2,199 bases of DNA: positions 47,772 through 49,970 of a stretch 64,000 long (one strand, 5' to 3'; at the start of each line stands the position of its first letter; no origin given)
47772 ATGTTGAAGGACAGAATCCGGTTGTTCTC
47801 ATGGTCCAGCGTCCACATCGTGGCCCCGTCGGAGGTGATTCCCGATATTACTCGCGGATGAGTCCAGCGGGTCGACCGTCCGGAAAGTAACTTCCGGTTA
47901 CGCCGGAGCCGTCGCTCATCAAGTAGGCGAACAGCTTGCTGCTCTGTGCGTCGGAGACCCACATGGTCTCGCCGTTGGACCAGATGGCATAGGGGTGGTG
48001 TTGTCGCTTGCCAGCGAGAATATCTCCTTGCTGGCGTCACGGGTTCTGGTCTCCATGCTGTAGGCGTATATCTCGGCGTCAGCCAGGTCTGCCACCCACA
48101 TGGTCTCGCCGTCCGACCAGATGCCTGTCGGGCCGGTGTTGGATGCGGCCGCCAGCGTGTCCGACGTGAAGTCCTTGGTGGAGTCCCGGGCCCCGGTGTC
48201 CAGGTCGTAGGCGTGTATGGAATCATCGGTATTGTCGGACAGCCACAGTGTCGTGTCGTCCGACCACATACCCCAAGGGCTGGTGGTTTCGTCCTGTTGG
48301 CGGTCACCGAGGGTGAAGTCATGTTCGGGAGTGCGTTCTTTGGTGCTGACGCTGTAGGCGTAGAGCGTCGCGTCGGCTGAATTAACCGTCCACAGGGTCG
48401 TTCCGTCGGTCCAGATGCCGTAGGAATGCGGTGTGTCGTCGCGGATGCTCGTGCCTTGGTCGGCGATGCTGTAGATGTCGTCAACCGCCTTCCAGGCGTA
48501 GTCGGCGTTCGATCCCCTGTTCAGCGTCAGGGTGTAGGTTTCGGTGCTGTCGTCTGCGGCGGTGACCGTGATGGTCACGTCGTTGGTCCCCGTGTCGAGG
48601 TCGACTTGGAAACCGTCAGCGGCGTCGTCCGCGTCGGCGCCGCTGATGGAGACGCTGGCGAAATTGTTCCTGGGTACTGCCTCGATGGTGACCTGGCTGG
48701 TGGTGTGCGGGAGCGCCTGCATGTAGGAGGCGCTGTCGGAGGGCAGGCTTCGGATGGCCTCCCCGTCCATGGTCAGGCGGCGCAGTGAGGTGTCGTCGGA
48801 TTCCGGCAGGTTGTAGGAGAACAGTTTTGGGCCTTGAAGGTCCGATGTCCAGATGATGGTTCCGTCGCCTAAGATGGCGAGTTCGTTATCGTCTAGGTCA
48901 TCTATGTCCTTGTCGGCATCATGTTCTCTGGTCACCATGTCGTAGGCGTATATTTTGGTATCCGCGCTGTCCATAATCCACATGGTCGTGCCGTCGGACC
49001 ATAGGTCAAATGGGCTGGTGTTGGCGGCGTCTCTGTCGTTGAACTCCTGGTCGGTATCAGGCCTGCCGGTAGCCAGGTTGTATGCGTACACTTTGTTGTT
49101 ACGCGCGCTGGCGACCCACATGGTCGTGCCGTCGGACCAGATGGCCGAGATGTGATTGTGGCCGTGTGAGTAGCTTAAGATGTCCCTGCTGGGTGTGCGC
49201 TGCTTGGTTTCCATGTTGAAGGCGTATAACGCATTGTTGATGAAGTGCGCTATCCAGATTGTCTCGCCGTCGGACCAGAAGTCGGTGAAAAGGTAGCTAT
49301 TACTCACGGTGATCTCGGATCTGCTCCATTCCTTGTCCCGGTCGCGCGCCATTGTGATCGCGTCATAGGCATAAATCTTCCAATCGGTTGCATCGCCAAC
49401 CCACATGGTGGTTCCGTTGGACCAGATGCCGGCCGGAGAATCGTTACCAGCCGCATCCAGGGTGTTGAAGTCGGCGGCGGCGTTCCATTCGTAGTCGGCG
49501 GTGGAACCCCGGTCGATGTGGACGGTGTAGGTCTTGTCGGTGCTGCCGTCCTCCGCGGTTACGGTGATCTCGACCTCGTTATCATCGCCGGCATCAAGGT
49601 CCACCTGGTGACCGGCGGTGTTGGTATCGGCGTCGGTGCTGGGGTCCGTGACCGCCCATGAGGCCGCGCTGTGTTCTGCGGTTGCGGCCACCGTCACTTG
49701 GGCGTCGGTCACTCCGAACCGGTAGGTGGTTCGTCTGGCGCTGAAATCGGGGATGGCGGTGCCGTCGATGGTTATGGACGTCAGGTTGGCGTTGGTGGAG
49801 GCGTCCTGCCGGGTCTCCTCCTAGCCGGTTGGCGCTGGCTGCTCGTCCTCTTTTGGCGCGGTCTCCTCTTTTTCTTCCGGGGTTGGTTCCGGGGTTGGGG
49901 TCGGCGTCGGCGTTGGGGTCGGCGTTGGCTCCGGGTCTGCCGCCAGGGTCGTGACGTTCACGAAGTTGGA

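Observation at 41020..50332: Giant modular surface-protein gene: 5 x (beta-sandwich + five repeats) built from a repeat I cannot place in a named family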

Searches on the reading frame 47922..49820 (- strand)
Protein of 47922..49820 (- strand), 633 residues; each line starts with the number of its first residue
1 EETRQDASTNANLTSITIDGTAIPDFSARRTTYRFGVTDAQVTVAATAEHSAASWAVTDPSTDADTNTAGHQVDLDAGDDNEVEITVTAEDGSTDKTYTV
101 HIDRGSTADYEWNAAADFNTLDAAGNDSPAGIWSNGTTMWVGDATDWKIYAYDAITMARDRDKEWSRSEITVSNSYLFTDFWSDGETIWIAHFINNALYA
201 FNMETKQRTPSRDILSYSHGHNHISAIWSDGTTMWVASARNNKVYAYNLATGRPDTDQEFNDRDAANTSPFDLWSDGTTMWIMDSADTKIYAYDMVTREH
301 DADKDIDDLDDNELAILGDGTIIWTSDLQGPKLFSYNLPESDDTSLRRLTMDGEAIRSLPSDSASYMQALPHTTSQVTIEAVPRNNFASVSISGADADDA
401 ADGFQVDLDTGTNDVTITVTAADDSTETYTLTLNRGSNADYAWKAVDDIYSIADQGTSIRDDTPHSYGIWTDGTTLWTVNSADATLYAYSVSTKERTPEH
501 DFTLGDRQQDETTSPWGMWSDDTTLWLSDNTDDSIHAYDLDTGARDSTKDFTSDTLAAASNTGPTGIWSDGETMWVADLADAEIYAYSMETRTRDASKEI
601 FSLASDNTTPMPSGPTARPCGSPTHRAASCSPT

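Call 4: search_protein_families(library=pfam, proteins=[window:47922-49820:-], max_evalue=1)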
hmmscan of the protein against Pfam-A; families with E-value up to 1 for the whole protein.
window:47922-49820:- (633 aa): 10 families
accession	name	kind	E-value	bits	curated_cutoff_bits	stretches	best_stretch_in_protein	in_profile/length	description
PF12733.13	Cadherin-like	-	9.2e-26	90.6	24.2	2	364-435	16-88/89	Cadherin-like beta sandwich domain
PF16410.10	DUF5018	-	9.1e-05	21.9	38.2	1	80-102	191-213/352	Domain of unknown function (DUF5018)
PF16755.11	Beta-prop_NUP159_NUP214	-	0.0035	17.1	29.6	1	166-307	50-186/366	NUP159/214 beta propeller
PF07760.16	DUF1616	-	0.011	15.3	31.6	0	43-106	173-235/307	Protein of unknown function (DUF1616)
PF21820.2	DUF6886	-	0.042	13.9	27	0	572-593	76-97/164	Family of unknown function (DUF6886)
PF05506.17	PLipase_C_C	-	0.12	13.8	24.4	0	410-446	21-57/80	Bacterial phospholipase C, C-terminal domain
PF09136.16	Glucodextran_B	-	0.16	12.4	27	1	375-433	17-79/83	Glucodextranase, domain B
PF18957.6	RibLong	-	0.18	13.1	27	0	50-98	42-87/93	Long Rib domain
PF08428.16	Rib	-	0.52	11.4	27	0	52-97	21-68/76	Rib domain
PF22729.1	NCH3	-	0.54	10.6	27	0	559-578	37-56/74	NACHT C-terminal Helical domain 3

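Call 5: search_protein_families(library=ncbifam, proteins=[window:47922-49820:-], max_evalue=1)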
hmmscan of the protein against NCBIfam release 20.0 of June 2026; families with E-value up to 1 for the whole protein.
window:47922-49820:- (633 aa): 2 families
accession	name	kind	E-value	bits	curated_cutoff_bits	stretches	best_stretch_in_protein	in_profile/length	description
NF008258.1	PRK11028.1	equivalog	0.00027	20.1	370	1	119-260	30-167/330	6-phosphogluconolactonase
NF038186.1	YPDG_rpt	domain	0.099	13.7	40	0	63-99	60-94/98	YPDG domain-containing protein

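Call 7: find_homologous_proteins(query=window:47922-49820:-, max_evalue=0.001)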
Query window:47922-49820:- (633 aa): 778 proteins with E <= 0.001 among 8000 candidates; the best 120 are listed.
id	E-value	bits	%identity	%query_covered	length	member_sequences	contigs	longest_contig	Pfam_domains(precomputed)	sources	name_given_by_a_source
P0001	1.9e-283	960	76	85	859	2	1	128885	PF12733.14,PF00041.28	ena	-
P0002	5.5e-264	895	90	71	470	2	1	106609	PF12733.14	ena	-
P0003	9.5e-199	680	84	60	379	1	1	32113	PF12733.14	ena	-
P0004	6.2e-178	611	38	95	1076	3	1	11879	PF12733.14,PF03548.23,PF22729.2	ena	-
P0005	8.7e-177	607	37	95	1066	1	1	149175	PF12733.14,PF01731.27,PF22729.2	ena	-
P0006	6.1e-172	591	43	95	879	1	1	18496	PF12733.14,PF16439.11,PF21268.4,PF01731.27,PF19755.5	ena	-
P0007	3.4e-155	536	35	94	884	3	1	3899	PF12733.14,PF10282.16,PF22729.2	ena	-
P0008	1.4e-153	531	37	95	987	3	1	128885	PF12733.14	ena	-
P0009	2.2e-150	520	35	95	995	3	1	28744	PF12733.14,PF25788.3,PF00041.28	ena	-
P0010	3.8e-149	516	32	70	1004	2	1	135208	PF01731.27,PF22729.2,PF00041.28,PF08450.19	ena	-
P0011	9.1e-144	498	37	95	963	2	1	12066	PF12733.14,PF10282.16,PF19755.5,PF22729.2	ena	-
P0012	1.6e-142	494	36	85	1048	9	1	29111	PF12733.14,PF22729.2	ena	-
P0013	1.9e-141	491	43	89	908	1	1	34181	PF12733.14,PF25059.2,PF00041.28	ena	-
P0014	6.9e-141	489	38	68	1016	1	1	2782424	PF12733.14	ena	-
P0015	3.1e-139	483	41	96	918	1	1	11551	PF12733.14,PF22729.2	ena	-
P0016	6.4e-137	476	39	81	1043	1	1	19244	PF12733.14,PF22729.2,PF08450.19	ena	-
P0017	3.2e-136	473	36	97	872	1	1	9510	PF12733.14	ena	-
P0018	1.3e-135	471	40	95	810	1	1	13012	PF12733.14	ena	-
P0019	5.1e-133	463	40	95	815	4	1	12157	PF12733.14,PF22729.2,PF00041.28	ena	-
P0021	2.3e-131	457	38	95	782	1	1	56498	PF12733.14,PF10282.16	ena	-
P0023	2.2e-129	451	40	95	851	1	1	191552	PF12733.14,PF03160.21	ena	-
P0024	2.3e-129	451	36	94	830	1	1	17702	PF12733.14,PF10282.16,PF22729.2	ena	-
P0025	2.6e-129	451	35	91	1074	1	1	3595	PF12733.14,PF22729.2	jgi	-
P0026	1.1e-128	449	30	94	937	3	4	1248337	PF12733.14,PF22729.2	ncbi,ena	-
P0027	4.9e-128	446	38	95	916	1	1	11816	PF12733.14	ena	-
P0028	3.1e-126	440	34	96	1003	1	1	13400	PF12733.14,PF22729.2,PF00041.28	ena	-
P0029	2.5e-123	431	38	95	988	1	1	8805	PF12733.14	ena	-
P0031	3.6e-119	417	32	77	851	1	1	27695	PF12733.14,PF22729.2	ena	-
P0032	2.7e-117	411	37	96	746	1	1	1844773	PF12733.14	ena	-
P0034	5.1e-116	407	38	100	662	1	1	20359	PF12733.14,PF16410.11,PF19755.5,PF08450.19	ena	-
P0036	3.9e-115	404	38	94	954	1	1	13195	PF12733.14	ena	-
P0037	4.3e-115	404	38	76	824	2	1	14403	PF12733.14,PF00028.24,PF22729.2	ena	-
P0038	5.5e-115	403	32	90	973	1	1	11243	PF12733.14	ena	-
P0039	5.7e-115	403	32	96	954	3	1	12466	PF12733.14,PF22729.2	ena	-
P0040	7.0e-115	403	32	74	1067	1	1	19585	PF12733.14,PF22729.2,PF08450.19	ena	-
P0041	2.3e-114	401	36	72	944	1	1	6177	PF12733.14,PF10282.16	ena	-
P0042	2.7e-114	401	41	86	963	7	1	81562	PF12733.14,PF16410.11,PF19755.5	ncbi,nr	ncbi:MAG: cadherin-like beta sandwich domain-containing protein [Acidimicrobiales bacterium]|nr:cadh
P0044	1.1e-113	399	34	93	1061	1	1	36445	PF12733.14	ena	-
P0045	4.9e-113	397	29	76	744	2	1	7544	PF12733.14,PF22729.2,PF08450.19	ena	-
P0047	1.7e-112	395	37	95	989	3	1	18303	PF12733.14,PF19755.5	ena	-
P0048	1.9e-112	395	38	76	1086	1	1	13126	PF12733.14,PF22729.2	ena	-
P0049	9.4e-112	393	32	77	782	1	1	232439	PF12733.14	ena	-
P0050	1.2e-111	392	35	95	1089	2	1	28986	PF12733.14,PF13860.13,PF00041.28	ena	-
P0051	1.5e-111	392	34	79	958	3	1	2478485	PF12733.14,PF10282.16,PF00041.28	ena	-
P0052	1.2e-110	389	37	58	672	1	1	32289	PF12733.14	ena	-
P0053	4.7e-110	387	30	76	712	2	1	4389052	PF12733.14,PF10282.16,PF08450.19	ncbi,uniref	ncbi:cadherin-like beta sandwich domain-containing protein [Candidatus Poriferisodalis sp.]|uniref:c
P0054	8.9e-110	386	41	98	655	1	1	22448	PF12733.14,PF21268.4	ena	-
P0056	5.2e-109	384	35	94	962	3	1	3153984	PF12733.14,PF10282.16,PF01108.24,PF25059.2,PF22729.2,PF00041.28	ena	-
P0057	2.4e-107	378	35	79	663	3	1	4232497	PF21268.4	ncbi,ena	-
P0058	3.2e-107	378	28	83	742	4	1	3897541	PF12733.14,PF10282.16,PF08450.19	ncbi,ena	-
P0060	9.1e-107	376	38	78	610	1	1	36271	PF12733.14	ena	-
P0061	1.6e-106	375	34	67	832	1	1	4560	PF12733.14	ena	-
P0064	2.5e-105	371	27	85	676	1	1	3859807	PF12733.14,PF10282.16,PF08450.19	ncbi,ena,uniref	ncbi:cadherin-like beta sandwich domain-containing protein [Candidatus Poriferisodalis sp.]|uniref:c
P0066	9.7e-105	369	34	96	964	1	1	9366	PF12733.14,PF22729.2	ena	-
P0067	5.2e-104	367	30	83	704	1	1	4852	PF12733.14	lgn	-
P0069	2.7e-103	365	29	94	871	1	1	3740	PF12733.14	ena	-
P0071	2.6e-102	361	34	94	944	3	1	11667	PF12733.14,PF03160.21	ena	-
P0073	8.6e-101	356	37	79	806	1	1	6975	PF12733.14,PF00041.28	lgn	-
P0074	9.1e-101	356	39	90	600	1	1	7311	PF12733.14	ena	-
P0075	3.4e-100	354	30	75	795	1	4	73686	PF01909.30,PF08450.19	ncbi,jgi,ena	-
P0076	9.0e-100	353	41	64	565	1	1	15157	PF12733.14,PF21268.4,PF01731.27,PF22729.2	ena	-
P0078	5.3e-99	351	35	86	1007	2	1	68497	PF12733.14,PF22729.2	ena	-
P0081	4.9e-98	347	38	83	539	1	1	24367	PF12733.14,PF10282.16,PF22729.2,PF08450.19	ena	-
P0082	9.0e-98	346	37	68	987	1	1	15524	PF12733.14,PF28033.1,PF21605.4,PF01108.24,PF25059.2,PF25523.2,PF22729.2,PF00041.28,PF16656.12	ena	-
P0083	9.9e-98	346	32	87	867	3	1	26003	PF12733.14,PF22729.2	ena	-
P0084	1.7e-97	346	32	94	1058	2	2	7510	PF12733.14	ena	-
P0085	3.1e-97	345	35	82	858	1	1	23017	PF12733.14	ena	-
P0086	5.7e-97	344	36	95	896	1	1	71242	PF12733.14,PF00028.24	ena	-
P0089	1.8e-96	342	34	85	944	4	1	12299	PF12733.14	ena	-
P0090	2.9e-96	341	38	66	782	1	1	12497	PF12733.14,PF22729.2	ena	-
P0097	7.7e-92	327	33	79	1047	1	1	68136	PF10282.16,PF01108.24,PF25059.2,PF21268.4,PF22729.2,PF00041.28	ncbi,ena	-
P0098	3.3e-91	325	30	75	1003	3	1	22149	PF12733.14,PF10282.16,PF06468.20,PF22729.2,PF08450.19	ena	-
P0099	4.5e-91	324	44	70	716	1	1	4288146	PF12733.14,PF00041.28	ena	-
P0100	4.7e-91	324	39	76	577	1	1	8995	PF12733.14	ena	-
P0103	5.3e-89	317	41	37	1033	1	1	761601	PF00560.40,PF12799.14,PF13855.13,PF00082.28,PF08450.19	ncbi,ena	-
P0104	8.1e-89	317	35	96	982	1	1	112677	PF12733.14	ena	-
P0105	1.4e-88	316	40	55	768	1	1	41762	PF12733.14,PF01108.24,PF25059.2,PF00041.28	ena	-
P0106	1.7e-88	316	35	95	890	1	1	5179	PF12733.14,PF08450.19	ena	-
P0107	4.1e-87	311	41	62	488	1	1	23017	PF12733.14,PF08450.19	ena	-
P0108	1.6e-86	309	42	67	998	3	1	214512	PF12733.14,PF04151.22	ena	-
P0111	1.1e-85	307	42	69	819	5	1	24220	PF12733.14,PF04151.22,PF19755.5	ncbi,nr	ncbi:MAG: cadherin-like beta sandwich domain-containing protein, partial [Acidimicrobiia bacterium]|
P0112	1.2e-83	300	34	75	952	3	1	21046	PF12733.14,PF22729.2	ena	-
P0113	3.4e-83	298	40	53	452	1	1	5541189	PF12733.14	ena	-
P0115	4.2e-83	298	30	74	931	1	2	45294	-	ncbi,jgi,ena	-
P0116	5.2e-83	298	38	89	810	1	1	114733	PF12733.14,PF20464.4,PF00041.28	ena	-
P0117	2.6e-82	295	32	57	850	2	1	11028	PF12733.14,PF08450.19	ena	-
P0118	3.8e-82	295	36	86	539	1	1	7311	PF12733.14,PF08450.19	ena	-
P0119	1.3e-81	293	40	73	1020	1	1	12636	PF12733.14,PF25059.2,PF00041.28,PF16656.12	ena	-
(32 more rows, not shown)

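Call 40: find_encoding_contigs(protein=P0002, flank=10000, max_places=3)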
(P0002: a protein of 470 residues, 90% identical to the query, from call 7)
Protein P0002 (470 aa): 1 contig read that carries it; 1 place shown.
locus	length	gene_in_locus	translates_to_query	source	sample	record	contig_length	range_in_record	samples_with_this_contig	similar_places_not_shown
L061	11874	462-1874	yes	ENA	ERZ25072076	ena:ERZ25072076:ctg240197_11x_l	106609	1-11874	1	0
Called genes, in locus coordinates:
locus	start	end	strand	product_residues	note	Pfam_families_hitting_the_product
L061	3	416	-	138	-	?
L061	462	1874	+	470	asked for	PF12733:Cadherin-like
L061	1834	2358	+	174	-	-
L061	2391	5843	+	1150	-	PF00041:fn3 (faint), PF12733:Cadherin-like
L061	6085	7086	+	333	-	PF00041:fn3, PF16656:Pur_ac_phosph_N (faint), PF25059:FN3_DSCAM-DSCAML_C (faint), PF00041:fn3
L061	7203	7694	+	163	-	-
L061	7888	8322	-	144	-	PF13546:DDE_5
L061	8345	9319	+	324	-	PF13546:DDE_5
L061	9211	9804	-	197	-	-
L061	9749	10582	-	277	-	-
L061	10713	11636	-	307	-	-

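Call 45: find_encoding_contigs(protein=P0001, flank=10000, max_places=2)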
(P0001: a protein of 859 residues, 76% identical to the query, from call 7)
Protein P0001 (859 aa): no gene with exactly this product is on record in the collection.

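Call 67: list_cluster_members(proteins=[P0026, P0057, P0058, P0075, P0097, P0103, P0115, P0025, P0111, P0067])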
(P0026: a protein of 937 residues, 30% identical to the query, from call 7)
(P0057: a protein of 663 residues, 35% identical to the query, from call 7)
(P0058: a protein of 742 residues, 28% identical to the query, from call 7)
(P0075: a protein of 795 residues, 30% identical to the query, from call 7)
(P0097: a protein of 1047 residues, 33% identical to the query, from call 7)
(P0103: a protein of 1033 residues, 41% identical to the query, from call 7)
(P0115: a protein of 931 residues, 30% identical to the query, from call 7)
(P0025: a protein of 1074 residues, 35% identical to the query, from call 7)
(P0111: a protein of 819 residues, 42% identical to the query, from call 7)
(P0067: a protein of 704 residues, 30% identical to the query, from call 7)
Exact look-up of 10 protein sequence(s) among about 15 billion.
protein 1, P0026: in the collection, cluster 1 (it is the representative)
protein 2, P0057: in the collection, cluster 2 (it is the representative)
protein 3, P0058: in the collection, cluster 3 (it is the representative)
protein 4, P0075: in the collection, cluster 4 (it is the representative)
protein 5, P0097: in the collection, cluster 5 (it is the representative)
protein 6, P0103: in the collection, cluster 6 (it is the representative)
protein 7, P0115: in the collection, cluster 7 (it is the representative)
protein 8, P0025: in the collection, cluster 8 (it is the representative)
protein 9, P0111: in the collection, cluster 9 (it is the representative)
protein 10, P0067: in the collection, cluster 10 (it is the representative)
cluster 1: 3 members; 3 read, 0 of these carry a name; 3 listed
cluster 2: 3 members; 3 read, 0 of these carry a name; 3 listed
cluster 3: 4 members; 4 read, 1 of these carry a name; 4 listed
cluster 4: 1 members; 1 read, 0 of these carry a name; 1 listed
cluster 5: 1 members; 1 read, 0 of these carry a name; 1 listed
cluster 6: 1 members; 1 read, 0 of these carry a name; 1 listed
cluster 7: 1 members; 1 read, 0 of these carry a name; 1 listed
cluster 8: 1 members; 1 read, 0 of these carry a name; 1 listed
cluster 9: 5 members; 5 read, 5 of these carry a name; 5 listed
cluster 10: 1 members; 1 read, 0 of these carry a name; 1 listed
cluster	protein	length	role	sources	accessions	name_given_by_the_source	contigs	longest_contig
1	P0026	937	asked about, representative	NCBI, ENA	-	-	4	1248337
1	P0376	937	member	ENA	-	-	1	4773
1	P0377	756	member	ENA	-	-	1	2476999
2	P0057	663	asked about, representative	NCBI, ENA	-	-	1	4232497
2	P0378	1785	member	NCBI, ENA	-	-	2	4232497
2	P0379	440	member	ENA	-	-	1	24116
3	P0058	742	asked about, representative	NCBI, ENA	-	-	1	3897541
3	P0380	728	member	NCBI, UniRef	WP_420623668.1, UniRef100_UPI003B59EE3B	cadherin-like beta sandwich domain-containing protein [Candidatus Poriferisodalis sp.] | cadherin-like beta sandwich domain-containing protein n=1 Tax=Candidatus Poriferisodalis ...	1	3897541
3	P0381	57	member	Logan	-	-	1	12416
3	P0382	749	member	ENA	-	-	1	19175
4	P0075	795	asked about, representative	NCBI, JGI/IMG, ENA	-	-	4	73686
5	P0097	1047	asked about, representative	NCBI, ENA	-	-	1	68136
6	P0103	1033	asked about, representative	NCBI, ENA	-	-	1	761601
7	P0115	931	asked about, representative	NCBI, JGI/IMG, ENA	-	-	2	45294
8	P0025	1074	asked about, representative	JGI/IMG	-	-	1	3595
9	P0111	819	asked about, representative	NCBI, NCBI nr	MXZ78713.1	MAG: cadherin-like beta sandwich domain-containing protein, partial [Acidimicrobiia ... | cadherin-like beta sandwich domain-containing protein [Acidimicrobiia bacterium]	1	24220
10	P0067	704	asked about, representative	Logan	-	-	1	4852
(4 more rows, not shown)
